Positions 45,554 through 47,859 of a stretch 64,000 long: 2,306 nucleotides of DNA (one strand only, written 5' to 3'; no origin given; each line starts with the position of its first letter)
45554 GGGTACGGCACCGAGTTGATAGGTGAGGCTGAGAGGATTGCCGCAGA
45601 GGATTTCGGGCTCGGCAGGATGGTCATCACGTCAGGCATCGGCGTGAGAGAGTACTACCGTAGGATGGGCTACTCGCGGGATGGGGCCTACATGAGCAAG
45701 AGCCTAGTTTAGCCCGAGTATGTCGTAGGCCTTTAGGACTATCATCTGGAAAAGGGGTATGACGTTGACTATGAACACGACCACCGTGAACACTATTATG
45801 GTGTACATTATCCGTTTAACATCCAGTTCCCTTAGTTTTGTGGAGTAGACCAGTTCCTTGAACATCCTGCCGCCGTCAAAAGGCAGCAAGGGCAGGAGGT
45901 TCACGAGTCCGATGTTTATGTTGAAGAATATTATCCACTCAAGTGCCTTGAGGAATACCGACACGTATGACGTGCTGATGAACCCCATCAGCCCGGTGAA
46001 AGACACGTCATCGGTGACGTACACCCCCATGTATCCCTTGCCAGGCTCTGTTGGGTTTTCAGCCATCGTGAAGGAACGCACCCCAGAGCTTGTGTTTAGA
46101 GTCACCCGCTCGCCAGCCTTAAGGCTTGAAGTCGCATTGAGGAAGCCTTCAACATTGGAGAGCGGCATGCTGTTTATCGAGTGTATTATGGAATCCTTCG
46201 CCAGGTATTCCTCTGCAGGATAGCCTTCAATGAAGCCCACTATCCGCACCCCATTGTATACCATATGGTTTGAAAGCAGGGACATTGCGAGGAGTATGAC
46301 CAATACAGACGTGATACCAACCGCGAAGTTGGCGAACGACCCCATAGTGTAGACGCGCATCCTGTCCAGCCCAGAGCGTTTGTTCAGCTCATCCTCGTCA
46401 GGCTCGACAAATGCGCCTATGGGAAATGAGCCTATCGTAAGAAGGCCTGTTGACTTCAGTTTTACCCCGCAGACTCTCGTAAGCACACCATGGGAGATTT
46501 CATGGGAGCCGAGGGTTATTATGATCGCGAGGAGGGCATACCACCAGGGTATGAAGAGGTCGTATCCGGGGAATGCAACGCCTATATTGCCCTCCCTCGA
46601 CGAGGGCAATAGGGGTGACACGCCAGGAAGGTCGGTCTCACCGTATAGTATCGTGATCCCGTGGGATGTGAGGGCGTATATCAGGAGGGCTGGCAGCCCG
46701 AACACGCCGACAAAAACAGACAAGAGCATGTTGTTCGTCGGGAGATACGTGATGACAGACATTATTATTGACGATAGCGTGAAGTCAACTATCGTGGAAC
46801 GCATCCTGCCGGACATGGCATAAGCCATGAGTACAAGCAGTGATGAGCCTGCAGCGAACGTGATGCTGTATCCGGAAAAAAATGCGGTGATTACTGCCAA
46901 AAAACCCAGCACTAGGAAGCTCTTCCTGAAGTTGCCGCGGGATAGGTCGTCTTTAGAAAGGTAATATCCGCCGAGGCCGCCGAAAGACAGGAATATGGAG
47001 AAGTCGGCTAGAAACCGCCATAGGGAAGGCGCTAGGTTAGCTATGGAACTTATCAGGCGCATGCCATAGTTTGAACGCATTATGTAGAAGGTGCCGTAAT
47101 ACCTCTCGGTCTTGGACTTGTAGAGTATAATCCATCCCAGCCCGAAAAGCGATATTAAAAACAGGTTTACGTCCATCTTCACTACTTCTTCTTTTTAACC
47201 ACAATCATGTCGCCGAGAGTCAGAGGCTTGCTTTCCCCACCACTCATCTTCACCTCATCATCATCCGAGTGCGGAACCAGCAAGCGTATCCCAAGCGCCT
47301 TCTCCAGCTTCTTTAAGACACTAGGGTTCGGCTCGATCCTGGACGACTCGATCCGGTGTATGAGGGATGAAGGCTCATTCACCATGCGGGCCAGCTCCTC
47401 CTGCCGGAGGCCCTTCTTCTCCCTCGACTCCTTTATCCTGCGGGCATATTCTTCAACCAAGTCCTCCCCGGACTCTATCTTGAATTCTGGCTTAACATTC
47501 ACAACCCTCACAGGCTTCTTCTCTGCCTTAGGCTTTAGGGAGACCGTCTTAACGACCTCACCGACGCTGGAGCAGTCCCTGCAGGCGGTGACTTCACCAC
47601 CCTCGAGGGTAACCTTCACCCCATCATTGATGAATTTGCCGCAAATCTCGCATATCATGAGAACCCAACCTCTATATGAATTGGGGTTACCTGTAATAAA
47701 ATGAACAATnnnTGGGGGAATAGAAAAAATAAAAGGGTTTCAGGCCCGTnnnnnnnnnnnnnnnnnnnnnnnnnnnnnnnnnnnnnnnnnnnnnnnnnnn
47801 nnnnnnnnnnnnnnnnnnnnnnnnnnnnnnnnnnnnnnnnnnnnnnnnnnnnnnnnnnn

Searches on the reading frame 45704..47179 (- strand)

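Call 17: search_protein_families(library=pfam, proteins=[window:45704-47179:-], max_evalue=0.001)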
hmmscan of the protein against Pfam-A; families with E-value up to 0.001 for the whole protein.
window:45704-47179:- (491 aa): 1 family
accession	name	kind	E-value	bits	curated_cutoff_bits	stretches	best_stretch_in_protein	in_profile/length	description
PF02163.28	Peptidase_M50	-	9.2e-28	97.5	27.2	1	214-468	1-220/221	Peptidase family M50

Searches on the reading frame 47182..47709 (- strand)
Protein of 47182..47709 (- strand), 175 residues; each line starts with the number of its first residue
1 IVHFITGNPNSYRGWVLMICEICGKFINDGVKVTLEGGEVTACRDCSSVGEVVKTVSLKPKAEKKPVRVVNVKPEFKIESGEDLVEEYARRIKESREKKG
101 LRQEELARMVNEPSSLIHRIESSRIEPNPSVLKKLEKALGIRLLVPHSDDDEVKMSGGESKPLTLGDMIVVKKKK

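Call 17: search_protein_families(library=pfam, proteins=[window:47182-47709:-], max_evalue=0.001)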
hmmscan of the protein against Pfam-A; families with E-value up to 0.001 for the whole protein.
window:47182-47709:- (175 aa): 3 families
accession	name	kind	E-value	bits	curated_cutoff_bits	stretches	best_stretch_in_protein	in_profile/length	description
PF01381.28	HTH_3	-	1.2e-12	48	23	1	92-143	1-52/55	Helix-turn-helix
PF13560.12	HTH_31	-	5.8e-09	36.6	27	1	87-140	1-55/64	Helix-turn-helix domain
PF12844.13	HTH_19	-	4.5e-06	26.9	30.2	1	90-141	2-53/64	Helix-turn-helix domain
